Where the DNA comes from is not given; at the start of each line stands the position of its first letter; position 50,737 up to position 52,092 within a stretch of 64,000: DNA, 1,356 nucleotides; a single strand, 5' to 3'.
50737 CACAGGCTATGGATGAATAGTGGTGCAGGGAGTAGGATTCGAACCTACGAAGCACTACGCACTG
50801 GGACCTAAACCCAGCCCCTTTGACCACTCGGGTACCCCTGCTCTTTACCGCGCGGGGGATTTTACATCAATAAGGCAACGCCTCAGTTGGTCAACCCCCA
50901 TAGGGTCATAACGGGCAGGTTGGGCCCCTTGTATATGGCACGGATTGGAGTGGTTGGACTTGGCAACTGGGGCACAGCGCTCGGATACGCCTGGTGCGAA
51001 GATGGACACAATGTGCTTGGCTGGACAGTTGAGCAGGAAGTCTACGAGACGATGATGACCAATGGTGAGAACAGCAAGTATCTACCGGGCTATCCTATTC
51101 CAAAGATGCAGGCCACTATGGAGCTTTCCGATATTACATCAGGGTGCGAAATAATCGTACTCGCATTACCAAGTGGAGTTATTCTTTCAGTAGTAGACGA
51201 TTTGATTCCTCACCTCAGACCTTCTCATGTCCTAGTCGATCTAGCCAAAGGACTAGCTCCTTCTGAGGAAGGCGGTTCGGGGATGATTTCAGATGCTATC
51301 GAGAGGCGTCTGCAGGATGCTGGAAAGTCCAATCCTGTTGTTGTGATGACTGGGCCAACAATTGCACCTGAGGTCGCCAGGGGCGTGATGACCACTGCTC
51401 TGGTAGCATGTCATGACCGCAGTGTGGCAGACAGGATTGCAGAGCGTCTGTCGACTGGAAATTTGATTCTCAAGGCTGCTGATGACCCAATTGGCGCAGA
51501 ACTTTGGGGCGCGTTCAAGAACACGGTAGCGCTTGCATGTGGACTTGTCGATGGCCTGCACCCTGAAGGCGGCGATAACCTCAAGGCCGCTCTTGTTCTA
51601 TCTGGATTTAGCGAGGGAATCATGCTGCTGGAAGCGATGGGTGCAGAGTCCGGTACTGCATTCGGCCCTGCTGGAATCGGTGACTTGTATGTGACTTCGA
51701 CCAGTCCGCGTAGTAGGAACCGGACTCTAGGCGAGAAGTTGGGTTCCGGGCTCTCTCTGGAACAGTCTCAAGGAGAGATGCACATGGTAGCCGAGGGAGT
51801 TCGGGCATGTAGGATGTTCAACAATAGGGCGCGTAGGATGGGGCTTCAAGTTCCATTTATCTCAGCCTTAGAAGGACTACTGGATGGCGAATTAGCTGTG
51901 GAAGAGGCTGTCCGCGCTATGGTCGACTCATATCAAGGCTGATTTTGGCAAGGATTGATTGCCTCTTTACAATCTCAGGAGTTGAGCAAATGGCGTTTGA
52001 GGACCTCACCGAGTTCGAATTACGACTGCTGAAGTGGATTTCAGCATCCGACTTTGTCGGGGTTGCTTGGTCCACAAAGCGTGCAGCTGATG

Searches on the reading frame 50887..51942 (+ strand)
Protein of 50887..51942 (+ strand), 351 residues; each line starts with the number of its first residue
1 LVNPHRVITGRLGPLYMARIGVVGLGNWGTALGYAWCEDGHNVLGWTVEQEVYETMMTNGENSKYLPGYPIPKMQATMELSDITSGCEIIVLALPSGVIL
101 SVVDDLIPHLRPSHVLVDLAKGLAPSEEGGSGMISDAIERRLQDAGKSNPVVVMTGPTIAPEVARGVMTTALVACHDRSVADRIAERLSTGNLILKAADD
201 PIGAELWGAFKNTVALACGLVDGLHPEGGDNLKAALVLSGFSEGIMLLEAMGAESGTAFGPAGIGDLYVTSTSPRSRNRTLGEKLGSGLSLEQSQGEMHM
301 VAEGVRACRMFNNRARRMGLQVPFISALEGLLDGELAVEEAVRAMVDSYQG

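Call 11: search_protein_families(library=pfam, proteins=[window:50887-51942:+], max_evalue=0.001)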
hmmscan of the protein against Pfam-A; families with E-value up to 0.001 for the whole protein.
window:50887-51942:+ (351 aa): 6 families
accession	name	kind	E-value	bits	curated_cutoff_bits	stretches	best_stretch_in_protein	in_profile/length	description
PF07479.19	NAD_Gly3P_dh_C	-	1.3e-37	129.6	25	1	200-342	1-141/142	NAD-dependent glycerol-3-phosphate dehydrogenase C-terminus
PF01210.29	NAD_Gly3P_dh_N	-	1.7e-34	119.5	23.1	1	20-180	2-157/158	NAD-dependent glycerol-3-phosphate dehydrogenase N-terminus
PF20618.3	GPD_NAD_C_bact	-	4.5e-17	62.8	27.6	1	262-327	1-65/66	Bacterial GPD, NAD-dependent C-terminal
PF03446.21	NAD_binding_2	-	5e-08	33.6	21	1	19-119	1-92/161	NAD binding domain of 6-phosphogluconate dehydrogenase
PF03807.23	F420_oxidored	-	2.8e-07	31.5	21.6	1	19-121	1-93/94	NADP oxidoreductase coenzyme F420-dependent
PF10727.15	Rossmann-like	-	0.00032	20.9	23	0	19-116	16-104/131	Rossmann-like domain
